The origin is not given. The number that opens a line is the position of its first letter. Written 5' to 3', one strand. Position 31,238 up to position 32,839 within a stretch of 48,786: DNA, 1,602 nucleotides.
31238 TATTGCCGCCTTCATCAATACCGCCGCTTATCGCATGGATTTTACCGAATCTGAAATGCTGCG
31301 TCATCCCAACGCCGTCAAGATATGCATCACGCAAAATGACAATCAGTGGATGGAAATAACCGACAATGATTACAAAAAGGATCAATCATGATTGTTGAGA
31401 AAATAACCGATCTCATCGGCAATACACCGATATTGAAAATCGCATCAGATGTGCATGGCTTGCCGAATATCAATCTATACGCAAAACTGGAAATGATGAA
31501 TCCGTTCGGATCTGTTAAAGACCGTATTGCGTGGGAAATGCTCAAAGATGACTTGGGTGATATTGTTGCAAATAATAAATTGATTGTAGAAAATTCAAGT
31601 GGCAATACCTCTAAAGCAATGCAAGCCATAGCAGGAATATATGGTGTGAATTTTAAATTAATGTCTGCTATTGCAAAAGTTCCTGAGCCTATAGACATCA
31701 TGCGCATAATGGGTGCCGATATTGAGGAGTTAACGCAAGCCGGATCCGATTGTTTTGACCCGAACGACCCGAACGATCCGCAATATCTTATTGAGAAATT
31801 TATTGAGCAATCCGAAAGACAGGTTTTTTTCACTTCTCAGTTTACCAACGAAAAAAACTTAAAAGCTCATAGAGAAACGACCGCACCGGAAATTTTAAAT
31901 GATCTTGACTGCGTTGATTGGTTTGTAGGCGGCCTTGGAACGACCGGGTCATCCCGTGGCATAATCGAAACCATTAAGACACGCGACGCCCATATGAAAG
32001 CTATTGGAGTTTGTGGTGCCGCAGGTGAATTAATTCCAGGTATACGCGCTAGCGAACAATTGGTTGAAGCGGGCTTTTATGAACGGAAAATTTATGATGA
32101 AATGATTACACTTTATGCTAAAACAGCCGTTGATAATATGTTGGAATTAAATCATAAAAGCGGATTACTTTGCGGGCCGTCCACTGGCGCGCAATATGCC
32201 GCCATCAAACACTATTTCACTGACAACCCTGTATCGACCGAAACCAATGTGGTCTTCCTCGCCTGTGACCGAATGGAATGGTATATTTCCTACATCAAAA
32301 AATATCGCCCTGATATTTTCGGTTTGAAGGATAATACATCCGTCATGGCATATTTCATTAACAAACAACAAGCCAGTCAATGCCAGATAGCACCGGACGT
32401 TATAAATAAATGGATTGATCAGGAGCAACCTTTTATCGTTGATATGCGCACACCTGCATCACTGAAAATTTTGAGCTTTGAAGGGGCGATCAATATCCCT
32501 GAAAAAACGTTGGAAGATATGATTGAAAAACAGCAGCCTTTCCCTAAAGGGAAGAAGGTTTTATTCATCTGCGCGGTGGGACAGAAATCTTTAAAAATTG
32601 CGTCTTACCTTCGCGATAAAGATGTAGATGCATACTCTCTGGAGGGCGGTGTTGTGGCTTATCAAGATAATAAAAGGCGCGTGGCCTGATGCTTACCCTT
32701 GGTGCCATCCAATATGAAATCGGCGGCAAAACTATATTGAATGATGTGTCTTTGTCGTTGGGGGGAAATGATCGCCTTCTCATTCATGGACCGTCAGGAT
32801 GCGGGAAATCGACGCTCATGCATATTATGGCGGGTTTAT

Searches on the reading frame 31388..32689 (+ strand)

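Call 12: search_protein_families(library=pfam, proteins=[window:31388-32689:+], max_evalue=0.00001)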
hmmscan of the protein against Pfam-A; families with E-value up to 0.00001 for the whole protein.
window:31388-32689:+ (433 aa): 2 families
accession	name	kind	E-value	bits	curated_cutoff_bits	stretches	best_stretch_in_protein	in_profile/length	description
PF00291.31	PALP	-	1e-40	140.4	35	1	6-294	1-295/295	Pyridoxal-phosphate dependent enzyme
PF00581.25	Rhodanese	-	2.9e-09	37.7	22.2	1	337-427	3-101/102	Rhodanese-like domain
